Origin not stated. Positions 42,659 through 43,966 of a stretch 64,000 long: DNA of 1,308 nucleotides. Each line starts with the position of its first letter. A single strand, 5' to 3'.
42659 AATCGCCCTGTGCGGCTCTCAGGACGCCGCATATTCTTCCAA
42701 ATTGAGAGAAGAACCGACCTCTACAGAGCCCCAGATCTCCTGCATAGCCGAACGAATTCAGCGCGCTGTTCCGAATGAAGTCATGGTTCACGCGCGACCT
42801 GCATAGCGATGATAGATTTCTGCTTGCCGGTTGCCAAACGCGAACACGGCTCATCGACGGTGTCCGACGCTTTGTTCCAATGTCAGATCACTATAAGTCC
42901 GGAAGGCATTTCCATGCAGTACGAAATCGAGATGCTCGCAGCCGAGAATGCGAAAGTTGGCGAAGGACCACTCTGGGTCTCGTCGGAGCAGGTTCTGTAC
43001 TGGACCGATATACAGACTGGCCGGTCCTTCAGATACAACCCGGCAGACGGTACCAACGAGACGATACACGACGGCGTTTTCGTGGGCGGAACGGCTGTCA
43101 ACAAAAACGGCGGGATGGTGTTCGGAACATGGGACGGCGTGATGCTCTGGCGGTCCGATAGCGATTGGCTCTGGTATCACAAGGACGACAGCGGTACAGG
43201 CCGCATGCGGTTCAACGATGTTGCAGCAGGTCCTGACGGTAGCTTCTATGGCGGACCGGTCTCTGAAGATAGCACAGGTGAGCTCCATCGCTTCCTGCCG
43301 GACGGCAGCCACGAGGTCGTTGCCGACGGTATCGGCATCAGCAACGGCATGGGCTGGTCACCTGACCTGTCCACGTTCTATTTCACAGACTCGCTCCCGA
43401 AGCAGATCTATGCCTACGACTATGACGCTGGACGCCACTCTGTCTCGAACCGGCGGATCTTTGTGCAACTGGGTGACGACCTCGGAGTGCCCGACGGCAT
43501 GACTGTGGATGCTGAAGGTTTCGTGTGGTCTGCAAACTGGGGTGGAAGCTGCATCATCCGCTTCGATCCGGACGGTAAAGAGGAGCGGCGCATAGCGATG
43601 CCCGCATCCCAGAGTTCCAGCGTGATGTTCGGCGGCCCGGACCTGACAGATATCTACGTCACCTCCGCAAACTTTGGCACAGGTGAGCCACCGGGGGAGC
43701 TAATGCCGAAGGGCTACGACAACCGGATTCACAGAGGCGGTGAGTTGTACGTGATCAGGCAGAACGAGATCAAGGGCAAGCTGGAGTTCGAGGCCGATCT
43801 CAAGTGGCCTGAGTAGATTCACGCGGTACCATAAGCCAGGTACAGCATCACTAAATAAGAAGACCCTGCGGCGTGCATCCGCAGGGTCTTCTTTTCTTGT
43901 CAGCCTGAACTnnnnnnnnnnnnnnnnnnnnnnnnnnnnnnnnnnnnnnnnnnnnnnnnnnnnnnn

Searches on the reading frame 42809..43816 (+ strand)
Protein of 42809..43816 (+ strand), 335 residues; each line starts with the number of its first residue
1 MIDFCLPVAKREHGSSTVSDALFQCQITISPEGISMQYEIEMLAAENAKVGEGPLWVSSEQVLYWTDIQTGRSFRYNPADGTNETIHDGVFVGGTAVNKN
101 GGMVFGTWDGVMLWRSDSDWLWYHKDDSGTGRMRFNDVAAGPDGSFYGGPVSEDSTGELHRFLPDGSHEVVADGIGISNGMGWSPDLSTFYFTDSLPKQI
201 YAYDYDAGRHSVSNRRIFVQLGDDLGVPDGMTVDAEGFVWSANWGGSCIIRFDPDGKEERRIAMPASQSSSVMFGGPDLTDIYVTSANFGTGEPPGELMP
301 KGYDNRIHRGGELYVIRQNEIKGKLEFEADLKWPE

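Call 10: search_protein_families(library=pfam, proteins=[window:42809-43816:+])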
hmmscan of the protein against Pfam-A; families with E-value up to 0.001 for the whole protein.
window:42809-43816:+ (335 aa): 1 family
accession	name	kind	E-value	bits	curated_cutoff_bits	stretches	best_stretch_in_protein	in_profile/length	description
PF08450.18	SGL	-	2e-71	240.9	26.3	1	50-288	1-246/246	SMP-30/Gluconolactonase/LRE-like region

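Call 39: find_related_loci(query=window:42809-43816:+, collection=metagenome_contigs, flank=10000)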
Query window:42809-43816:+ (335 aa) in metagenome_contigs; peptide patterns used: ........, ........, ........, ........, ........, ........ (x = any residue, [..] = any of these).
128 stretches matched a pattern; 68 encode a relative of the query (tblastn E <= 1e-3); 68 distinct loci.
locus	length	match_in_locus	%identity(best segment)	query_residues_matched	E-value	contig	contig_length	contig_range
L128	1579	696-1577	61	32-326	8e-128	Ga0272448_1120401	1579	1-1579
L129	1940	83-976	59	38-335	9e-126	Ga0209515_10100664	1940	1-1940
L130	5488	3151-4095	57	21-335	4e-116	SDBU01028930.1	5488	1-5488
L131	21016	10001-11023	54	7-335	2e-114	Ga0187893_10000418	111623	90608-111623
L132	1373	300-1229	55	25-335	3e-122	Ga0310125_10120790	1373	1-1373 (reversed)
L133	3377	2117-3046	56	32-335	2e-114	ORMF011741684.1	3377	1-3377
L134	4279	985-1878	58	36-334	2e-112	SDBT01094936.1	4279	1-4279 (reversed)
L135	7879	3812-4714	58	38-335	4e-111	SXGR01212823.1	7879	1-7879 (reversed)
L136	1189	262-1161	55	35-335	8e-120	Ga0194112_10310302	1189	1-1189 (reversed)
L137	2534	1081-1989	57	35-334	1e-111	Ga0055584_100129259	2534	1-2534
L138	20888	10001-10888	57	38-335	2e-105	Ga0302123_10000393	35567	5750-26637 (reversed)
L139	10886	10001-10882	57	38-333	2e-105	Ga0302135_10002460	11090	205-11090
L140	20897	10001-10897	56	38-335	4e-104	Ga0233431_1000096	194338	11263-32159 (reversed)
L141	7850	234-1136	52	32-334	3e-104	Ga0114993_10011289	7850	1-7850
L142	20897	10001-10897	56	38-335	2e-103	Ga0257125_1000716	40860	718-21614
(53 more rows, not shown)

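Call 46: find_encoding_contigs(protein=window:42809-43816:+, flank=10000, max_places=6)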
Protein window:42809-43816:+ (335 aa): no gene with exactly this product is on record in the collection.

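Call 83: find_homologous_proteins(query=window:42809-43816:+, max_evalue=1e-40)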
Query window:42809-43816:+ (335 aa): 3055 proteins with E <= 1e-40 among 5007 candidates; the best 120 are listed.
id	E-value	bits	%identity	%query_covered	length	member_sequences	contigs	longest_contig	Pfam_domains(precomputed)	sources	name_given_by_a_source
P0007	4.2e-206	702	100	90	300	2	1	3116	PF08450.19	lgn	-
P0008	7.0e-175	600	84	90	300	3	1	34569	PF08450.19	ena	-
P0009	3.7e-170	584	81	90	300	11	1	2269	PF08450.19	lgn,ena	-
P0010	1.1e-167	576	82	90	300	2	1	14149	PF08450.19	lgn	-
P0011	2.3e-166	572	81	89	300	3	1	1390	PF03088.23,PF08450.19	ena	-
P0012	1.0e-165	569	78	90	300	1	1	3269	PF08450.19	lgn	-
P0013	4.9e-130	452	65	89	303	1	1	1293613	PF08450.19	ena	-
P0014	1.1e-128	448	64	89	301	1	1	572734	PF08450.19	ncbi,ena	-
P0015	1.9e-126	440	63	90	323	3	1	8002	PF08450.19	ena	-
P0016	1.7e-124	434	62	89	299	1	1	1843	PF08450.19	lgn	-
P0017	2.0e-124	434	63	89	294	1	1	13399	PF01731.27,PF08450.19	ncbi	-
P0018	1.1e-122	428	62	88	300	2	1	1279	PF03088.23,PF08450.19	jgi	jgi:D-xylonolactonase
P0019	1.6e-122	427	66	85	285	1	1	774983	PF08450.19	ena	-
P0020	2.1e-122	427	63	89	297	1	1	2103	PF08450.19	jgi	jgi:D-xylonolactonase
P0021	4.4e-122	426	64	88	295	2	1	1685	PF08450.19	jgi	jgi:sugar lactone lactonase YvrE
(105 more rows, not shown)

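Call 84: find_encoding_contigs(protein=P0008, flank=10000, max_places=3)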
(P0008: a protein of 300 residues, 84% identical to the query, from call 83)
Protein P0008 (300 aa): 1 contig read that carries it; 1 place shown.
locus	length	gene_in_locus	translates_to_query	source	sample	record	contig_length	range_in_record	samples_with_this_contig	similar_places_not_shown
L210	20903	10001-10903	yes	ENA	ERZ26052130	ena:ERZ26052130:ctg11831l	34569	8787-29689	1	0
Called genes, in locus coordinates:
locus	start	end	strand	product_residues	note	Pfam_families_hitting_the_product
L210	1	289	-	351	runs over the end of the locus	PF00089:Trypsin (weak), PF13365:Trypsin_2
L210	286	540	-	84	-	-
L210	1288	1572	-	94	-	-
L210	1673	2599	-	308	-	PF14659:Phage_int_SAM_3, PF22022:Phage_int_M (weak), PF00589:Phage_integrase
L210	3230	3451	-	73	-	PF12728:HTH_17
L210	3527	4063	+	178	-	-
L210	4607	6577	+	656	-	PF02463:SMC_N (weak), PF13175:AAA_15 (faint), PF13476:AAA_23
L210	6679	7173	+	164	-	-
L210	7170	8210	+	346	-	-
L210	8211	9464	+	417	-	PF01555:N6_N4_Mtase (weak)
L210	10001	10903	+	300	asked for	PF08450:SGL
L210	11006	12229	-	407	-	PF00091:Tubulin, PF12327:FtsZ_C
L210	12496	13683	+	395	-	-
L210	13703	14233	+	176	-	-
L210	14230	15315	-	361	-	PF08450:SGL (faint), PF10282:Lactonase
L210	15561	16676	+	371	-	PF02746:MR_MLE_N, PF13378:MR_MLE_C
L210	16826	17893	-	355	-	PF00155:Aminotran_1_2, PF01041:DegT_DnrJ_EryC1 (faint), PF01212:Beta_elim_lyase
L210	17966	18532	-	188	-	PF01370:Epimerase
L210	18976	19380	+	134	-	-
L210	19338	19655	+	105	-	PF03328:HpcH_HpaI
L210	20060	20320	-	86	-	-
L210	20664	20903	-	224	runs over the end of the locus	-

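Call 85: find_encoding_contigs(protein=P0010, flank=10000, max_places=3)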
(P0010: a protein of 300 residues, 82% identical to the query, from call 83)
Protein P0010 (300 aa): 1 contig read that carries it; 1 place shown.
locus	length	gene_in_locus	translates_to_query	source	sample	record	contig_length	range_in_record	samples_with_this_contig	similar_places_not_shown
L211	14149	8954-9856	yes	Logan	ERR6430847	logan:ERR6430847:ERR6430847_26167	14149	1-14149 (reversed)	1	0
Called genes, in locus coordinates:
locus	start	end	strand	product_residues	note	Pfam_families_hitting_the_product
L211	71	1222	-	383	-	PF02746:MR_MLE_N, PF13378:MR_MLE_C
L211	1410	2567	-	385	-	PF02771:Acyl-CoA_dh_N, PF02770:Acyl-CoA_dh_M, PF00441:Acyl-CoA_dh_1, PF08028:Acyl-CoA_dh_2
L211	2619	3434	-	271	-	PF13302:Acetyltransf_3 (faint), PF13527:Acetyltransf_9 (weak), PF00583:Acetyltransf_1, PF08445:FR47, PF13508:Acetyltransf_7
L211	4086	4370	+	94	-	PF02617:ClpS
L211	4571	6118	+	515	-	PF12450:vWF_A, PF00092:VWA, PF13519:VWA_2, PF13768:VWA_3, PF12034:YfbK_C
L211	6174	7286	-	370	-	-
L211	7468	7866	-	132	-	-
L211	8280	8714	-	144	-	-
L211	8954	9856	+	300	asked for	PF08450:SGL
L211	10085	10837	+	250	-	PF03328:HpcH_HpaI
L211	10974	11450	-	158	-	PF00190:Cupin_1 (weak), PF02311:AraC_binding (weak), PF07883:Cupin_2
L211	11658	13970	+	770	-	PF04234:CopC, PF05425:CopD, PF00034:Cytochrom_C, PF13442:Cytochrome_CBB3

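Call 86: find_encoding_contigs(protein=P0007, flank=10000, max_places=3)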
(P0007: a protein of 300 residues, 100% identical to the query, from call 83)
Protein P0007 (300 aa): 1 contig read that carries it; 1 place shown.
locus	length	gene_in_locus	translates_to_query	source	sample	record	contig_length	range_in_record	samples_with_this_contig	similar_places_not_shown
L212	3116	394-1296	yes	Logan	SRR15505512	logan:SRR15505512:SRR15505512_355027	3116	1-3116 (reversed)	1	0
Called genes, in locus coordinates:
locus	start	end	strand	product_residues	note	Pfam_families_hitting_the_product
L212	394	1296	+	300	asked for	PF08450:SGL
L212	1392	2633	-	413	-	PF00091:Tubulin, PF12327:FtsZ_C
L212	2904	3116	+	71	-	?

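Call 96: find_homologous_proteins(query=L210:1676-2830:-, max_evalue=1e-20)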
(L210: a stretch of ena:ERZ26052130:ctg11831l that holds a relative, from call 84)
Query L210:1676-2830:- (385 aa): 1122 proteins with E <= 1e-20 among 8000 candidates; the best 120 are listed.
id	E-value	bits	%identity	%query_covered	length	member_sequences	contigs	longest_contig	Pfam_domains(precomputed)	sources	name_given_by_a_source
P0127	2.7e-201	687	100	80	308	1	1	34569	PF14659.13,PF22022.3,PF00589.28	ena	-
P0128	3.8e-100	354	46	96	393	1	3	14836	PF14659.13,PF22022.3,PF00589.28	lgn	-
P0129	6.2e-88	314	44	96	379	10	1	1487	PF14659.13,PF00589.28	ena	-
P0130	1.0e-83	300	46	80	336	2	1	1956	PF14659.13,PF22022.3,PF00589.28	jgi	-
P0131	1.6e-79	286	40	93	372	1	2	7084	PF14659.13,PF00589.28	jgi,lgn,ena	-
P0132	3.7e-78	281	42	96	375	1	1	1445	PF14659.13,PF00589.28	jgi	jgi:integrase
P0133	8.9e-78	280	42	96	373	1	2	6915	PF14659.13,PF00589.28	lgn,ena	-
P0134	7.9e-77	277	40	96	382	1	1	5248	PF14659.13,PF22022.3,PF00589.28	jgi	jgi:integrase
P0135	2.0e-76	276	41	96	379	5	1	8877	PF14659.13,PF22022.3,PF00589.28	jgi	jgi:integrase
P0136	2.6e-76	275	42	96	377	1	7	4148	PF14659.13,PF22022.3,PF00589.28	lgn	-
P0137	2.9e-76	275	41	96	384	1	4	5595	PF14659.13,PF22022.3,PF00589.28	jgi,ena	jgi:integrase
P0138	1.8e-75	273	39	96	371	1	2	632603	PF14659.13,PF00589.28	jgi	jgi:integrase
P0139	2.7e-74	269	40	96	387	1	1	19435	PF14659.13,PF22022.3,PF00589.28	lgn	-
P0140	1.4e-73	266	41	96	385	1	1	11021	PF14659.13,PF22022.3,PF00589.28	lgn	-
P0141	2.0e-73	266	40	96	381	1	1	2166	PF14659.13,PF00589.28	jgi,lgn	jgi:integrase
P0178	8.5e-68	247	36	97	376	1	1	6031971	PF14659.13,PF00589.28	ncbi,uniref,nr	ncbi:tyrosine-type recombinase/integrase [Dictyobacter kobayashii]|uniref:Site-specific integrase n=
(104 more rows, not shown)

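Call 97: find_encoding_contigs(protein=P0127, flank=10000, max_places=2)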
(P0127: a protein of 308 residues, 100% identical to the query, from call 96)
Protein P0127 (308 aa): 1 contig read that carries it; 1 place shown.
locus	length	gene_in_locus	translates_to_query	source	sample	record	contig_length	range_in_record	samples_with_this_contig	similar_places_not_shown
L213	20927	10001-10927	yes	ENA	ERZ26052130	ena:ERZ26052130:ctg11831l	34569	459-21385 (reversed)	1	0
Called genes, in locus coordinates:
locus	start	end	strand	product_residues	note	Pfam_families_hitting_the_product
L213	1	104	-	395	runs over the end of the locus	-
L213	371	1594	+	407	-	PF00091:Tubulin, PF12327:FtsZ_C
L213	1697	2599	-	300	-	PF08450:SGL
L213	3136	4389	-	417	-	PF01555:N6_N4_Mtase (weak)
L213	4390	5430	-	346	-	-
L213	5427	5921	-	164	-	-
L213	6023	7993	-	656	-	PF02463:SMC_N (weak), PF13175:AAA_15 (faint), PF13476:AAA_23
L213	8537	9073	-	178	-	-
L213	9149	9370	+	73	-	PF12728:HTH_17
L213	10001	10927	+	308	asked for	PF14659:Phage_int_SAM_3, PF22022:Phage_int_M (weak), PF00589:Phage_integrase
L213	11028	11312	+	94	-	-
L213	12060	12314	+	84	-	-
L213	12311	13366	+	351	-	PF00089:Trypsin (weak), PF13365:Trypsin_2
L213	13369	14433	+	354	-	-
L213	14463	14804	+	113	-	-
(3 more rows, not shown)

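Call 98: find_encoding_contigs(protein=P0128, flank=10000, max_places=3)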
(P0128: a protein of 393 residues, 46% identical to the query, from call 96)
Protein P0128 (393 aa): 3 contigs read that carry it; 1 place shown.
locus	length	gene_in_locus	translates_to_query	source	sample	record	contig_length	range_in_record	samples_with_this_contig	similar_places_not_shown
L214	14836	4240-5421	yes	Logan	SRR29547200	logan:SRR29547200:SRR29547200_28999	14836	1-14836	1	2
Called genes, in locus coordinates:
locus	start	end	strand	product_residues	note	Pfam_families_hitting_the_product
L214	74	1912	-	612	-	-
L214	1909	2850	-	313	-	-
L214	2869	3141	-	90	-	PF12728:HTH_17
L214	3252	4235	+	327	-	-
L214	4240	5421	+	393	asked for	PF14659:Phage_int_SAM_3, PF22022:Phage_int_M (weak), PF00589:Phage_integrase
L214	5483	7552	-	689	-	PF00580:UvrD-helicase, PF13245:AAA_19, PF13361:UvrD_C, PF13538:UvrD_C_2 (faint)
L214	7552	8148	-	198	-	-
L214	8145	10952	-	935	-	PF01555:N6_N4_Mtase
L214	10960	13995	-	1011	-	PF04851:ResIII, PF19778:RE_endonuc (faint)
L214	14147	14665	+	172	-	-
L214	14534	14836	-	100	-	?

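Call 99: find_encoding_contigs(protein=P0139, flank=10000, max_places=2)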
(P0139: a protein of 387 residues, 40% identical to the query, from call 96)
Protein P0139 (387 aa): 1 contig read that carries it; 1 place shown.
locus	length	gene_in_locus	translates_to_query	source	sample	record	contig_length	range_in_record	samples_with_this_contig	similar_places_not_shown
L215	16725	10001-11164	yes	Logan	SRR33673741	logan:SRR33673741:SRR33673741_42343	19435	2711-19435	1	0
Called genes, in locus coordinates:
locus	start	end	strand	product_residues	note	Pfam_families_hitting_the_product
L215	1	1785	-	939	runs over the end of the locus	-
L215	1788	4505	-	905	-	PF01555:N6_N4_Mtase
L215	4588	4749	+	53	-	-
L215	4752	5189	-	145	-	PF03592:Terminase_2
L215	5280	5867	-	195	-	PF13274:SocA_Panacea (weak)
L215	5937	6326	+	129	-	-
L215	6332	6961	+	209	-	-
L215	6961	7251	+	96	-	-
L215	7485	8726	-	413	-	-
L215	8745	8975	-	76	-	-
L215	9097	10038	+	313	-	-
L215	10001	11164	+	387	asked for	PF14659:Phage_int_SAM_3, PF22022:Phage_int_M, PF00589:Phage_integrase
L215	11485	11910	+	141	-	-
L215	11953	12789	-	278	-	PF02586:SRAP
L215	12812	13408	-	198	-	-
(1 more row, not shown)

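Call 104: search_protein_families(library=pfam, proteins=[L210:1676-2830:-], max_evalue=10)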
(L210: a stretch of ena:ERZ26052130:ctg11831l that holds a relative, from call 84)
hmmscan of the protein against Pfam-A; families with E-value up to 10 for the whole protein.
L210:1676-2830:- (385 aa): 5 families
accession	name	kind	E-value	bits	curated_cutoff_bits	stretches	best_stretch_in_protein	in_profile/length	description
PF00589.27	Phage_integrase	-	1.8e-30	106.4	27.1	1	200-368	23-168/172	Phage integrase family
PF14659.12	Phage_int_SAM_3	-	1.7e-10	41.4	22.6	1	77-132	1-56/58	Phage integrase, N-terminal SAM-like domain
PF22022.2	Phage_int_M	-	8.1e-07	29.6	27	1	79-170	2-92/96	Phage integrase central domain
PF11917.13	DUF3435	-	0.017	14.5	25.8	1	303-375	172-245/418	Protein of unknown function (DUF3435)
PF13102.12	Phage_int_SAM_5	-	0.03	15.1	22.3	1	80-167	4-92/98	Phage integrase SAM-like domain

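Call 105: search_solved_structures(query=L210:1676-2830:-, max_evalue=0.01, show_alignments=1)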
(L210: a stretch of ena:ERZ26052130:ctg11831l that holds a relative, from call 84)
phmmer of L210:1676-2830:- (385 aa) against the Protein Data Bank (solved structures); distinct sequences matched with E-value up to 0.01: 14.
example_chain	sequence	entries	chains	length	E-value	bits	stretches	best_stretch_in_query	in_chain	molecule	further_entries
3nkh_A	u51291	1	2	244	3.6e-17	65.8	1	206-382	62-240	Integrase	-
6emy_A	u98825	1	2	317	5.2e-16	62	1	134-379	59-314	Int protein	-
6en0_A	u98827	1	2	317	7.2e-16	61.5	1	134-379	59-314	Int protein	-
6emz_A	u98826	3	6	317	1.9e-15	60.2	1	134-379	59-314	Int protein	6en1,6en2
5hxy_A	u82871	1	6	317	3.4e-11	46.2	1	170-371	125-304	Tyrosine recombinase XerA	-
2kkp_A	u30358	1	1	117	4.2e-11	45.9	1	73-176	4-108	Phage integrase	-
1a0p_A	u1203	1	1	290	2.2e-09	40.2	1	133-376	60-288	SITE-SPECIFIC RECOMBINASE XERD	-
5dcf_A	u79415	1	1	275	1.1e-08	37.9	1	276-376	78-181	Tyrosine recombinase XerD,DNA translocase FtsK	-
2a3v_A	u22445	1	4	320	6.9e-07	32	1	311-370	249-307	site-specific recombinase IntI4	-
2kd1_A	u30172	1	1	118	1.4e-06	31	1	75-175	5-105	DNA integration/recombination/invertion protein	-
9i5v_14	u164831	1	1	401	4.8e-06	29.2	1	292-375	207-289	Ribosome-associated translation inhibitor RaiA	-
4a8e_A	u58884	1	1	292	8e-06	28.5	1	325-369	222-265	PROBABLE TYROSINE RECOMBINASE XERC-LIKE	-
5vfz_A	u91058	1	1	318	0.0059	19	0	149-235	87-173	Gp33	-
5jjv_A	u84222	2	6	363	0.0072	18.8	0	292-368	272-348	Tyrosine recombinase XerH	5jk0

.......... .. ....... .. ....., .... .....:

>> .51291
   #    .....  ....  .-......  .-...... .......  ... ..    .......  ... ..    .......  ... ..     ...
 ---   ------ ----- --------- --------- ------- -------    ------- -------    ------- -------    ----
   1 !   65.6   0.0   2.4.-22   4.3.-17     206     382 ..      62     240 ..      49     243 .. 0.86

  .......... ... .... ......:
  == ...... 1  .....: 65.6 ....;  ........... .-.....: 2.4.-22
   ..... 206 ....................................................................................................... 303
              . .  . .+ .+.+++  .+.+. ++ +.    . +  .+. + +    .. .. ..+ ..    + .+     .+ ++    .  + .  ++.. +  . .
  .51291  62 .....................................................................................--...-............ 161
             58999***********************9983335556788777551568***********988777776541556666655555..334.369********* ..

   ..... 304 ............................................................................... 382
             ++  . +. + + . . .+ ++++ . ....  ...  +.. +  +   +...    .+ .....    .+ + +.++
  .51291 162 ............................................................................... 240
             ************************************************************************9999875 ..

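Call 108: find_encoding_contigs(protein=P0178, flank=6000, max_places=2)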
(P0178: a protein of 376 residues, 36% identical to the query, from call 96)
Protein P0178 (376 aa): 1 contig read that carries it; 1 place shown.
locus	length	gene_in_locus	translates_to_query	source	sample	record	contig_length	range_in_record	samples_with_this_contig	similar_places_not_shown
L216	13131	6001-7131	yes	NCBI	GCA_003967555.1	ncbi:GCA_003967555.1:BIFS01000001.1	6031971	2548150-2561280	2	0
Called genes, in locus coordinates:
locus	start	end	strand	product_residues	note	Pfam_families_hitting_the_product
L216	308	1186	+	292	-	PF02899:Phage_int_SAM_1 (faint), PF13102:Phage_int_SAM_5 (faint), PF00589:Phage_integrase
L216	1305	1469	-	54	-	-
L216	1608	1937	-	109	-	-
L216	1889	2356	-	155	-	-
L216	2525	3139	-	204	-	-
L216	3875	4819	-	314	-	-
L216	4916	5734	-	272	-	PF13428:TPR_14 (faint), PF13432:TPR_16 (faint), PF13424:TPR_12 (faint), PF13181:TPR_8 (faint), PF13431:TPR_17 (faint), PF14559:TPR_19 (weak), PF00515:TPR_1, PF07719:TPR_2 (weak), +2 more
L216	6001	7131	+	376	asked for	PF14659:Phage_int_SAM_3, PF00589:Phage_integrase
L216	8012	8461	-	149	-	-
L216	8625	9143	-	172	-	-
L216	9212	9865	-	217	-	PF25919:BSH_CusB (faint), PF25917:BSH_RND (weak), PF00364:Biotin_lipoyl (faint), PF25973:BSH_CzcB (weak), PF25997:BSH_YhbJ, PF25963:Beta-barrel_AAEA (weak)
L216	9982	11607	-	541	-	PF07690:MFS_1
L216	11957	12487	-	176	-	-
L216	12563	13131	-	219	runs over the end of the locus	PF25917:BSH_RND (weak), PF00364:Biotin_lipoyl (faint), PF25973:BSH_CzcB, PF25984:BSH_YknX (weak), PF25997:BSH_YhbJ, PF25919:BSH_CusB, PF25963:Beta-barrel_AAEA, PF25990:Beta-barrel_YknX (weak)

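Call 109: find_encoding_contigs(protein=P0140, flank=10000, max_places=2)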
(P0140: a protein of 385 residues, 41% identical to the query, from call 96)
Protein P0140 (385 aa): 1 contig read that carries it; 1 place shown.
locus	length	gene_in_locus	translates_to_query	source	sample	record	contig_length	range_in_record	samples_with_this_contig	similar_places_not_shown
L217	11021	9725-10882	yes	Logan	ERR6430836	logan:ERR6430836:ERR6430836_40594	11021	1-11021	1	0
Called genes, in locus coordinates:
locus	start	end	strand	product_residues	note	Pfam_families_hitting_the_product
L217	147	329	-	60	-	-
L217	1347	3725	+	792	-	PF00082:Peptidase_S8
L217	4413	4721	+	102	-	PF03891:DUF333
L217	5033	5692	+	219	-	-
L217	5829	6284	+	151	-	PF03592:Terminase_2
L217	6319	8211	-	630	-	PF13481:AAA_25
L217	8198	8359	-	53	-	-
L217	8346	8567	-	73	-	PF12728:HTH_17 (weak)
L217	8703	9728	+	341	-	-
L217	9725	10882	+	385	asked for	PF14659:Phage_int_SAM_3, PF22022:Phage_int_M, PF00589:Phage_integrase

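Call 121: predict_structure(alignment_id=A6)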
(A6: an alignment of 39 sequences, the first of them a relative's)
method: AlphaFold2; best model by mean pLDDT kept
length: 393 residues; sequences in the alignment: 39
mean_pLDDT: 90.6   pTM: 0.73
mean pLDDT of the five models: 90.6, 89.8, 88.6, 88.1, 87.8
residues with pLDDT >= 90: 307; 70-90: 48; 50-70: 34; < 50: 4
segments of 3 or more residues with pLDDT < 50: 1-3
pLDDT, mean of each block of 10 residues (from residue 1): 59 92 91 87 94 82 80 97 95 98 97 98 97 98 95 93 94 95 92 96 97 98 98 94 94 94 96 95 96 96 96 95 95 94 95 86 71 69 57 52
secondary structure, 60 per line:
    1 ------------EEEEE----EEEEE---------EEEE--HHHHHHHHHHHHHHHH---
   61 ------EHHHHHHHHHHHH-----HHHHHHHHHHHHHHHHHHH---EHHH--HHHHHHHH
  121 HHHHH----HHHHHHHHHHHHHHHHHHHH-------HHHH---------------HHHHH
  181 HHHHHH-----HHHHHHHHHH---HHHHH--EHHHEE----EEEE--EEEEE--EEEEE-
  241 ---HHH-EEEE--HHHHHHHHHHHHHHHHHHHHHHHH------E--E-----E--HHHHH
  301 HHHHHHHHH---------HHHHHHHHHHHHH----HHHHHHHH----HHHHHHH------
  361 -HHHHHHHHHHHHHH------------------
elements in order: E13-17 E22-26 E36-39 H42-57 H68-79 H85-103 H113-125 H130-149 H157-160 H176-186 H192-201 H205-209 E222-225 E228-232 E235-239 E248-251 H254-277 H296-309 H319-331 H336-343 H348-354 H362-375

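Call 123: fold_search(model_id=the predicted structure, library=pdb)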
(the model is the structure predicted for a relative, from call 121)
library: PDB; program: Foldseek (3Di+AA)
matches with E <= 10: 305; with E <= 0.001: 78
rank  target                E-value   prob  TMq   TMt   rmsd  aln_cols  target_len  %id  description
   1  6emz_A                2.3e-16  1.00  0.66  0.80   3.5       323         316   24  Structure of the Tn1549 transposon Integrase (aa 82-397, R225K) in complex with circular intermediate DNA (CI5-DNA) (released 2018-04-04)
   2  6en2_A                2.5e-16  1.00  0.65  0.80   3.5       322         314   23  Structure of the Tn1549 transposon Integrase (aa 82-397, R225K) in complex with a circular intermediate DNA (CI6b-DNA) (released 2018-04-04)
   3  6emy_A                3.1e-16  1.00  0.64  0.78   3.7       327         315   24  Structure of the Tn1549 transposon Integrase (aa 82-397, Y379F) in complex with transposon right end DNA (released 2018-04-04)
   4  6emy_B                4.2e-15  1.00  0.63  0.77   3.9       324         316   24  Structure of the Tn1549 transposon Integrase (aa 82-397, Y379F) in complex with transposon right end DNA (released 2018-04-04)
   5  6en0_B                1.8e-14  1.00  0.64  0.79   3.6       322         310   24  Structure of the Tn1549 transposon Integrase (aa 82-397) in complex with circular intermediate DNA (CI5-DNA) (released 2018-04-04)
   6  6en0_A                3.0e-14  1.00  0.64  0.80   3.5       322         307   23  Structure of the Tn1549 transposon Integrase (aa 82-397) in complex with circular intermediate DNA (CI5-DNA) (released 2018-04-04)
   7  1z1b_A                7.7e-14  1.00  0.53  0.59  11.0       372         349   20  Crystal structure of a lambda integrase dimer bound to a COC' core site (released 2005-06-28)
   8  1z1b_B                9.9e-14  1.00  0.54  0.60   9.2       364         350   20  Crystal structure of a lambda integrase dimer bound to a COC' core site (released 2005-06-28)
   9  1z1g_A                8.1e-13  1.00  0.55  0.61  10.3       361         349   19  Crystal structure of a lambda integrase tetramer bound to a Holliday junction (released 2005-06-28)
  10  5hxy_A                1.1e-12  1.00  0.39  0.54  14.8       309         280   21  Crystal structure of XerA recombinase (released 2017-02-01)
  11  5hxy_C                1.3e-12  1.00  0.40  0.55  13.9       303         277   23  Crystal structure of XerA recombinase (released 2017-02-01)
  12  1z1g_B                1.6e-12  1.00  0.53  0.61   9.2       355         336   19  Crystal structure of a lambda integrase tetramer bound to a Holliday junction (released 2005-06-28)
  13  1z19_B                2.4e-12  1.00  0.52  0.70   5.6       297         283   22  Crystal structure of a lambda integrase(75-356) dimer bound to a COC' core site (released 2005-06-28)
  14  5hxy_B                2.6e-12  1.00  0.39  0.55  14.1       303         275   22  Crystal structure of XerA recombinase (released 2017-02-01)
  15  5hxy_D                4.2e-12  1.00  0.40  0.57  14.8       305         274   22  Crystal structure of XerA recombinase (released 2017-02-01)
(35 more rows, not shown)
